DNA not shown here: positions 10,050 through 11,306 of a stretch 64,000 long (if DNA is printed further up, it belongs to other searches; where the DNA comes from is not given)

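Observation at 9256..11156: Tandem bacterial look-alikes of polypeptide GalNAc-transferases next to peptides with mucin-like Thr/Pro and Ser tails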

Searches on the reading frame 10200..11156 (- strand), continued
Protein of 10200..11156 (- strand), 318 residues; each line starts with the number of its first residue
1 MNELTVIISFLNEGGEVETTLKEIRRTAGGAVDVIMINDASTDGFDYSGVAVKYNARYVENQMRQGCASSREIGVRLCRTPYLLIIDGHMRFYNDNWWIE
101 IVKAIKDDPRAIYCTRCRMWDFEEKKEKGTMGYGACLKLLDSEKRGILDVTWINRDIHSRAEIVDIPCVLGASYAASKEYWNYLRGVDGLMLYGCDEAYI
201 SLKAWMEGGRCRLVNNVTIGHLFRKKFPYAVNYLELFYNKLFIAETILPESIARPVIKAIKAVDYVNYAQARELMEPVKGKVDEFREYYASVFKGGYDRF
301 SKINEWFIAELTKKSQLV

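Call 23: find_related_loci(query=A1, collection=genome_contigs, flank=10000)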
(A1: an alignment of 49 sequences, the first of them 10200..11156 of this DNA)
Query A1 (318 aa) in genome_contigs; peptide patterns used: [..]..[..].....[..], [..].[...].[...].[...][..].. (x = any residue, [..] = any of these).
149 stretches matched a pattern; 122 encode a relative of the query (tblastn E <= 1e-3); the best 80 are kept; 80 distinct loci.
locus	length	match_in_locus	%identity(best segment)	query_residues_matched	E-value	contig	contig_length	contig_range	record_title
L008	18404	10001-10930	58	1-309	4e-126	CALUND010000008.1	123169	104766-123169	MAG: uncultured Rikenellaceae bacterium isolate E01__bin153 genome assembly, contig: E01__k127_5030358, whole genome sho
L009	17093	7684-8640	52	1-317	7e-110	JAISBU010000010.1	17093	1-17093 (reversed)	MAG: Prevotellaceae bacterium isolate Gx481_bin33 k119_5323345, whole genome shotgun sequence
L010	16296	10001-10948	51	3-314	6e-104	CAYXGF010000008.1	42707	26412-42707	MAG TPA_asm: uncultured Alistipes sp. isolate SRP199465_co2_350 genome assembly, contig: NODE_1947_length_42707_cov_6.57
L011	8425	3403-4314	48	1-305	1e-93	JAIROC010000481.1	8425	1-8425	MAG: Bacteroidales bacterium isolate Cd354_bin6 k119_1888862, whole genome shotgun sequence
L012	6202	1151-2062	48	1-305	2e-93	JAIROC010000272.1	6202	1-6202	MAG: Bacteroidales bacterium isolate Cd354_bin6 k119_462533, whole genome shotgun sequence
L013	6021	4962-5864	47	3-308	2e-91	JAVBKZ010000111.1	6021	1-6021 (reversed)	MAG: Bacteroidales bacterium isolate EPI_MAG_00010 c_000001123762, whole genome shotgun sequence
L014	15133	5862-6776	47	1-305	2e-90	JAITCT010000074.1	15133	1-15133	MAG: Dysgonamonadaceae bacterium isolate Nm470_bin10 k119_1380696, whole genome shotgun sequence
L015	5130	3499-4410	44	1-305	2e-89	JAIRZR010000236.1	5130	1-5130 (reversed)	MAG: Prevotellaceae bacterium isolate Gx481_bin101 k119_1614433, whole genome shotgun sequence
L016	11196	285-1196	44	1-305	1e-86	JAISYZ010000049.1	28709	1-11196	MAG: Prevotellaceae bacterium isolate Nc350_bin61 k119_3639403, whole genome shotgun sequence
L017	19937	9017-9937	44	1-305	2e-86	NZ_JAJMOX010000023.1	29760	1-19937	Flavobacterium sp. JAS Flavobacterium_sp._JAS_assembly_contig_23, whole genome shotgun sequence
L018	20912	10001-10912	42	3-307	3e-85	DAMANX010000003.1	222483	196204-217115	MAG TPA_asm: Tannerellaceae bacterium isolate CTOTU48332 NODE_16_length_222483_cov_9.538003, whole genome shotgun sequen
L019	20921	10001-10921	41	2-308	4e-84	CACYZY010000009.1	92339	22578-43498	MAG: uncultured Bacteroidales bacterium isolate RUG12436 genome assembly, contig: RUG12436_asm_9, whole genome shotgun s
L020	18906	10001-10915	47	1-305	1e-83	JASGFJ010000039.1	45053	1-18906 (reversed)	MAG: Dysgonamonadaceae bacterium isolate 1H225 JMF-2111-06-0001.hyb.bin.225_38, whole genome shotgun sequence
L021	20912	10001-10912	43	1-304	5e-81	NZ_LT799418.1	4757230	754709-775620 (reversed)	Parabacteroides sp. Marseille-P3160 strain Marseille-P3160T, whole genome shotgun sequence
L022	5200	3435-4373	39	2-316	1e-80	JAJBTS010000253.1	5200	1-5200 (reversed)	MAG: Bacteroidales bacterium isolate U_126897 U_126897=NODE_1325_length_5200_cov_8.821963, whole genome shotgun sequence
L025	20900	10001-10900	42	1-304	3e-77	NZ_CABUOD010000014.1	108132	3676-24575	MAG: uncultured Parabacteroides sp. isolate MGYG-HGUT-04180, whole genome shotgun sequence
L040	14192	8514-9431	41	2-304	1e-71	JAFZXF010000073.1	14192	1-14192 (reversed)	MAG: Bacteroidaceae bacterium isolate RGIG8180 Water_buffalos_Rumen-3__c1179021, whole genome shotgun sequence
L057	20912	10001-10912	39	4-305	5e-67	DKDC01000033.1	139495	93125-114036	MAG TPA_asm: Prevotellaceae bacterium UBA6858 UBA6858_contig_80, whole genome shotgun sequence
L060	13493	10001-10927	40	1-304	4e-66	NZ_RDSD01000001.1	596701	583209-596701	Proteiniphilum sp. X52 NODE_1_length_596701_cov_79.4108, whole genome shotgun sequence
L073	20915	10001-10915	37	3-305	9e-64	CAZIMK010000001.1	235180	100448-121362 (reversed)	MAG TPA_asm: uncultured Paraprevotella sp. isolate SRP199465_co1_373 genome assembly, contig: NODE_31_length_235180_cov_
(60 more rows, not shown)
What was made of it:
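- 122 species-level genomes encode relatives (call 23).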

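Call 31: predict_structure(alignment_id=A1)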
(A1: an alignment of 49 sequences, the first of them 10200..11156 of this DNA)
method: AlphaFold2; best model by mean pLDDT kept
length: 318 residues; sequences in the alignment: 49
mean_pLDDT: 96.0   pTM: 0.93
mean pLDDT of the five models: 96.0, 95.7, 95.1, 94.5, 94.4
residues with pLDDT >= 90: 299; 70-90: 16; 50-70: 3; < 50: 0
segments of 3 or more residues with pLDDT < 50: none
pLDDT, mean of each block of 10 residues (from residue 1): 97 98 98 98 98 99 96 98 98 97 98 97 92 95 90 92 97 95 98 95 98 97 94 95 98 97 97 97 98 98 96 75
secondary structure, 60 per line:
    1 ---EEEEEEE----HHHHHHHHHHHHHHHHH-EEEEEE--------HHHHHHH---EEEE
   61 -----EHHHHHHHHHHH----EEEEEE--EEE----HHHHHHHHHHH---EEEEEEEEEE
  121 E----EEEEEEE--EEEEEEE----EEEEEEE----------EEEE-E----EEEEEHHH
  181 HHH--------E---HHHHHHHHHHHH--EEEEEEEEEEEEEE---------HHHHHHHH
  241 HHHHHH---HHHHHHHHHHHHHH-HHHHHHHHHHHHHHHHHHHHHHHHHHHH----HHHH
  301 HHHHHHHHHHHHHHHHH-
elements in order: E4-10 H15-31 E33-38 H47-53 E57-60 H67-77 E82-87 E90-92 H97-107 E111-121 E126-132 E135-141 E146-152 E163-166 E173-177 H178-183 H196-207 E210-223 H233-246 H250-263 H265-292 H297-317
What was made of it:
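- The AF2 model has pLDDT 96.0 and pTM 0.93 (call 31).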

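Call 35: fold_search(model_id=the predicted structure, library=pdb)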
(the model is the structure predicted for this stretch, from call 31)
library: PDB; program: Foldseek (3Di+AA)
matches with E <= 10: 1814; with E <= 0.001: 589
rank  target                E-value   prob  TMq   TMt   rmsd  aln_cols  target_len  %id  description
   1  6s24_A                1.7e-20  1.00  0.81  0.49   3.0       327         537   17  Crystal structure of the TgGalNAc-T3 in complex with UDP, manganese and the peptide 3 (released 2019-12-25)
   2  2d7i_A                8.8e-20  1.00  0.80  0.49   3.0       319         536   19  Crystal structure of pp-GalNAc-T10 with UDP, GalNAc and Mn2+ (released 2006-11-07)
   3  4d0z_F                1.1e-19  1.00  0.70  0.46   6.0       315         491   18  GalNAc-T2 crystal soaked with UDP-5SGalNAc, mEA2 and manganese (Higher resolution dataset) (released 2014-05-28)
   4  6pxu_B                1.1e-19  1.00  0.77  0.47   3.6       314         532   23  Crystal structure of human GalNAc-T12 bound to a diglycosylated peptide, Mn2+, and UDP (released 2019-09-25)
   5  6s22_A                1.1e-19  1.00  0.76  0.47   4.2       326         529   16  Crystal structure of the TgGalNAc-T3 in complex with UDP, manganese and FGF23c (released 2019-12-25)
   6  6pxu_A                1.4e-19  1.00  0.78  0.49   3.2       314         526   22  Crystal structure of human GalNAc-T12 bound to a diglycosylated peptide, Mn2+, and UDP (released 2019-09-25)
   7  6nqt_E                1.7e-19  1.00  0.69  0.46   5.8       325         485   17  GalNac-T2 soaked with UDP-sugar (released 2020-01-29)
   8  4d11_D                4.3e-19  1.00  0.69  0.46   5.7       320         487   18  GalNAc-T2 crystal soaked with UDP-5SGalNAc, mEA2 peptide and manganese (Lower resolution dataset) (released 2014-05-28)
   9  4d11_B                5.4e-19  1.00  0.69  0.47   6.0       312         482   18  GalNAc-T2 crystal soaked with UDP-5SGalNAc, mEA2 peptide and manganese (Lower resolution dataset) (released 2014-05-28)
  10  4d0t_A                6.1e-19  1.00  0.78  0.51   3.1       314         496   17  GalNAc-T2 crystal soaked with UDP-GalNAc, EA2 peptide and manganese (released 2014-05-28)
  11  5ndf_E                6.5e-19  1.00  0.70  0.46   6.0       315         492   18  Small-molecule inhibition of ppGalNAc-Ts selectively reduces mucin-type O-glycosylation (released 2017-11-01)
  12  6e7i_A                6.5e-19  1.00  0.70  0.46   6.1       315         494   18  Human ppGalNAcT2 I253A/L310A Mutant with EA2 and UDP (released 2020-01-29)
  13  6e4q_B                8.8e-19  1.00  0.76  0.49   3.4       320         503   18  Crystal Structure of the Drosophila Melanogaster Polypeptide N-Acetylgalactosaminyl Transferase PGANT9A in Complex wit (released 2018-09-12)
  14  6e4q_D                1.1e-18  1.00  0.74  0.48   3.6       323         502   19  Crystal Structure of the Drosophila Melanogaster Polypeptide N-Acetylgalactosaminyl Transferase PGANT9A in Complex wit (released 2018-09-12)
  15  4d0t_F                1.2e-18  1.00  0.72  0.48   5.9       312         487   19  GalNAc-T2 crystal soaked with UDP-GalNAc, EA2 peptide and manganese (released 2014-05-28)
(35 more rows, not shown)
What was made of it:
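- On CAZy GT27 (polypeptide GalNAc-transferases): All Foldseek top-50 hits are ppGalNAc-Ts, with TM up to 0.81 and E 1.7e-20 (calls 31, 35).
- The best is 6s24_A, at E 1.7e-20 and TM 0.81 over 327 columns (call 35).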

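Call 40: search_solved_structures(query=A1, max_evalue=0.01, show_alignments=1)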
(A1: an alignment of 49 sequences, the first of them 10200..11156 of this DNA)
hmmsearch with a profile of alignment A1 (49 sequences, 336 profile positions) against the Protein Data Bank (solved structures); distinct sequences matched with E-value up to 0.01: 37.
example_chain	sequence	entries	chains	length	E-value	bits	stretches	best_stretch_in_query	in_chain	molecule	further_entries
2d7i_A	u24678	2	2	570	3.6e-26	95.3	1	7-258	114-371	Polypeptide N-acetylgalactosaminyltransferase 10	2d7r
6e4r_A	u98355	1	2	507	5.9e-25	91.3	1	7-261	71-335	polypeptide N-acetylgalactosaminyltransferase 9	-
6e4q_A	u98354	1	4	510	6.2e-25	91.2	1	7-261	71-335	polypeptide N-acetylgalactosaminyltransferase 9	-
6e7i_A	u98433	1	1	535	9.2e-24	87.3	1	8-280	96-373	Polypeptide N-acetylgalactosaminyltransferase 2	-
6nqt_A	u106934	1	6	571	1.1e-23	87.1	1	8-280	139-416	Polypeptide N-acetylgalactosaminyltransferase 2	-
6s22_A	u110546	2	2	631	1.4e-23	86.7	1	8-270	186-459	Polypeptide N-acetylgalactosaminyltransferase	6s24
2ffu_A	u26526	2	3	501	2.1e-23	86.2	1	8-280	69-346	Polypeptide N-acetylgalactosaminyltransferase 2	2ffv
6egs_A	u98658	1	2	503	2.1e-23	86.1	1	8-280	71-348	Polypeptide N-acetylgalactosaminyltransferase 2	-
5nqa_A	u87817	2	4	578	2.6e-23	85.9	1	8-274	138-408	Polypeptide N-acetylgalactosaminyltransferase 4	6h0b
4d11_C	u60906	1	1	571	2.9e-23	85.7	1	8-280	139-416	POLYPEPTIDE GALNAC-TRANSFERASE T2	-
4d0t_A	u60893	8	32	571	2.9e-23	85.7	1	8-280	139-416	POLYPEPTIDE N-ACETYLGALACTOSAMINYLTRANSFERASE 2 | POLYPEPTIDE GALNAC-TRANSFERASE T2 | GALNAC-T2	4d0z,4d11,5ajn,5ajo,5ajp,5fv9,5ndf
1xhb_A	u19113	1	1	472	6e-23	84.7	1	8-236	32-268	Polypeptide N-acetylgalactosaminyltransferase 1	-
8v9q_A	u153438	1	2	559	8.6e-23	84.2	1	8-236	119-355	Polypeptide N-acetylgalactosaminyltransferase 1 soluble form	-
6pxu_A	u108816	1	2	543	9.9e-23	84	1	7-254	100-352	Polypeptide N-acetylgalactosaminyltransferase 12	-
6iwq_A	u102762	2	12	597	4.5e-17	65.4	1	8-256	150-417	N-acetylgalactosaminyltransferase 7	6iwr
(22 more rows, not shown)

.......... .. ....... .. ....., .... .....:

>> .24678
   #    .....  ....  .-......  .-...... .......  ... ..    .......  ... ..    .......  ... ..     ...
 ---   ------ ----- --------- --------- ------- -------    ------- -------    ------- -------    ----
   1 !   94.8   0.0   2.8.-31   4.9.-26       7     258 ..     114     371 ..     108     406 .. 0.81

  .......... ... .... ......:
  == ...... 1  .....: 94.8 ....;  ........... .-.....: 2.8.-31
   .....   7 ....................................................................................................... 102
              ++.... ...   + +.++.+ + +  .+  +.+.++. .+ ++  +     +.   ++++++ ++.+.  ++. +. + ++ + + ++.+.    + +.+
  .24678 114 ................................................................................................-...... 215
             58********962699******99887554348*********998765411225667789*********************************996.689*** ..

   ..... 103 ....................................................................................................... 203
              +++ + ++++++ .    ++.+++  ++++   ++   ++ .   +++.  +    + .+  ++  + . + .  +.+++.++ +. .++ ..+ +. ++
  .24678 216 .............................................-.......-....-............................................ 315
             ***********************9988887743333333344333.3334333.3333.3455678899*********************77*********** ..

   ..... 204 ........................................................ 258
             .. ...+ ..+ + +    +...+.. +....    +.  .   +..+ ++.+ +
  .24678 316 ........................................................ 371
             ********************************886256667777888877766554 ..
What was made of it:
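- Checked: The family profile raises this to E 3.6e-26 (call 40).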

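Call 41: search_protein_families(library=pfam, proteins=[window:10200-11156:-, P0071, P0024], max_evalue=10)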
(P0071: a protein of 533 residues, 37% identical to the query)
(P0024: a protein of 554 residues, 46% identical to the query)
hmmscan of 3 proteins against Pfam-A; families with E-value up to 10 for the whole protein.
window:10200-11156:- (318 aa): 2 families
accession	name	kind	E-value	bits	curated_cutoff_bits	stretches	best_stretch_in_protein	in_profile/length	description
PF00535.33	Glycos_transf_2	-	3.2e-15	56.9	23.3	1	5-129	1-127/168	Glycosyl transferase family 2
PF10111.15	Glyco_tranf_2_2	-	0.0063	16.5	27.3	1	5-96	1-98/276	Glycosyltransferase like family 2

P0071 (533 aa): 2 families
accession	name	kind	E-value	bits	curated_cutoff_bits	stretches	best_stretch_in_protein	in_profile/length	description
PF00535.33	Glycos_transf_2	-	1e-17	65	23.3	1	6-127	1-124/168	Glycosyl transferase family 2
PF05147.19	LANC_like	-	0.00022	20.4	23.2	1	338-449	8-120/350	Lanthionine synthetase C-like protein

P0024 (554 aa): 2 families
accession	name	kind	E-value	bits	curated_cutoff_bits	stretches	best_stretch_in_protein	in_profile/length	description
PF00535.33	Glycos_transf_2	-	1.8e-16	61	23.3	1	5-123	1-121/168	Glycosyl transferase family 2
PF05147.19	LANC_like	-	1.8e-09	37.1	23.2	1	342-518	10-201/350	Lanthionine synthetase C-like protein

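Call 43: search_protein_families(library=pfam, proteins=[L057:9257-11683:+, L073:9257-11677:+, L040:7782-10193:+, L022:1658-3388:+, L060:4927-6660:+, L025:10933-12420:+], max_evalue=0.01)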
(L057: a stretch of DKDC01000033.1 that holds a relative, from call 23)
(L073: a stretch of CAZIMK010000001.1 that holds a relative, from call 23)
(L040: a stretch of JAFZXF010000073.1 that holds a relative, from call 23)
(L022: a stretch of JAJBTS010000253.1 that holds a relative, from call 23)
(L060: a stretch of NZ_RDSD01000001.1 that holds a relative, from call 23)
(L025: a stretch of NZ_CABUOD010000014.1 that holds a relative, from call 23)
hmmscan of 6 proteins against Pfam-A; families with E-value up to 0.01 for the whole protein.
L057:9257-11683:+ (808 aa): 4 families
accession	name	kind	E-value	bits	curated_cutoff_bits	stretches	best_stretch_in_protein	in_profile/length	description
PF00535.33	Glycos_transf_2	-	1.5e-46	158.9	23.3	2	7-132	1-130/168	Glycosyl transferase family 2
PF13641.12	Glyco_tranf_2_3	-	1.5e-11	45.2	27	1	5-197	2-209/230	Glycosyltransferase like family 2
PF10111.15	Glyco_tranf_2_2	-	1.1e-10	41.9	27.3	2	250-339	1-96/276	Glycosyltransferase like family 2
PF13632.12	Glyco_trans_2_3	-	0.0014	18.9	27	0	83-204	1-127/198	Glycosyl transferase family group 2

L073:9257-11677:+ (806 aa): 5 families
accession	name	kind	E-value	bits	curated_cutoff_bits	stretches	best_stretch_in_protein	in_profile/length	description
PF00535.33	Glycos_transf_2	-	1.2e-53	181.9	23.3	2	9-125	1-121/168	Glycosyl transferase family 2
PF13641.12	Glyco_tranf_2_3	-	2.2e-17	64.3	27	1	6-186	1-198/230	Glycosyltransferase like family 2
PF10111.15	Glyco_tranf_2_2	-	1.8e-12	47.8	27.3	2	10-105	4-104/276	Glycosyltransferase like family 2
PF05147.19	LANC_like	-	2.8e-08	33.2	23.2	1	571-659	99-185/350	Lanthionine synthetase C-like protein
PF13704.12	Glyco_tranf_2_4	-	4.1e-05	24.4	27.5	1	16-95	2-84/98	Glycosyl transferase family 2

L040:7782-10193:+ (803 aa): 6 families
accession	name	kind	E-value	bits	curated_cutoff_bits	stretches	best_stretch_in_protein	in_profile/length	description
PF00535.33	Glycos_transf_2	-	1.9e-51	174.7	23.3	2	7-121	1-119/168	Glycosyl transferase family 2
PF13641.12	Glyco_tranf_2_3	-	3.6e-17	63.6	27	1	4-119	1-124/230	Glycosyltransferase like family 2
PF10111.15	Glyco_tranf_2_2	-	1.1e-08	35.3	27.3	1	7-98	1-99/276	Glycosyltransferase like family 2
PF05147.19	LANC_like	-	2.8e-07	29.9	23.2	1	584-703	4-120/350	Lanthionine synthetase C-like protein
PF13632.12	Glyco_trans_2_3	-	0.00046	20.5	27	0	83-201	1-128/198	Glycosyl transferase family group 2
PF13704.12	Glyco_tranf_2_4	-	0.0006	20.7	27.5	0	14-93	2-84/98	Glycosyl transferase family 2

L022:1658-3388:+ (576 aa): 4 families
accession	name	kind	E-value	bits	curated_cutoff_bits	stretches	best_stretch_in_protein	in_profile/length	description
PF00535.33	Glycos_transf_2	-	4.1e-35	121.6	23.3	1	310-444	1-144/168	Glycosyl transferase family 2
PF13641.12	Glyco_tranf_2_3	-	1.9e-14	54.7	27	1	307-502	1-210/230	Glycosyltransferase like family 2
PF10111.15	Glyco_tranf_2_2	-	6.1e-11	42.8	27.3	1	310-490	1-203/276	Glycosyltransferase like family 2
PF13704.12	Glyco_tranf_2_4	-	5.4e-05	24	27.5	0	339-397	21-84/98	Glycosyl transferase family 2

L060:4927-6660:+ (577 aa): 3 families
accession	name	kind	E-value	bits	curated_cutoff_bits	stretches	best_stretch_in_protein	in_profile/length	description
PF00535.33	Glycos_transf_2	-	1.6e-28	100.2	23.3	1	307-435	1-131/168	Glycosyl transferase family 2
PF13641.12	Glyco_tranf_2_3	-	2.3e-09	38.1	27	1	306-499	3-208/230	Glycosyltransferase like family 2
PF10111.15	Glyco_tranf_2_2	-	2.3e-08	34.3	27.3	1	307-535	1-248/276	Glycosyltransferase like family 2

L025:10933-12420:+ (495 aa): 8 families
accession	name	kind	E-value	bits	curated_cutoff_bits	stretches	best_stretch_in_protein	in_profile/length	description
PF00535.33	Glycos_transf_2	-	2.8e-34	118.9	23.3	1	13-137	1-129/168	Glycosyl transferase family 2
PF10111.15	Glyco_tranf_2_2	-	1e-13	51.9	27.3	1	13-205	1-210/276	Glycosyltransferase like family 2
PF13641.12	Glyco_tranf_2_3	-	3.9e-12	47.1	27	1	10-208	1-208/230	Glycosyltransferase like family 2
PF08241.18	Methyltransf_11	-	5.4e-07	30.6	21.2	1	363-436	21-94/95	Methyltransferase domain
PF13847.12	Methyltransf_31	-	5.9e-05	23.2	27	1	383-457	53-129/145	Methyltransferase domain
PF13649.12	Methyltransf_25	-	0.00025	22.1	27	1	384-432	46-96/97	Methyltransferase domain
PF13489.12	Methyltransf_23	-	0.0022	18.2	27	1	332-439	14-118/164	Methyltransferase domain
PF13704.12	Glyco_tranf_2_4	-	0.0089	16.9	27.5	0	41-97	21-82/98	Glycosyl transferase family 2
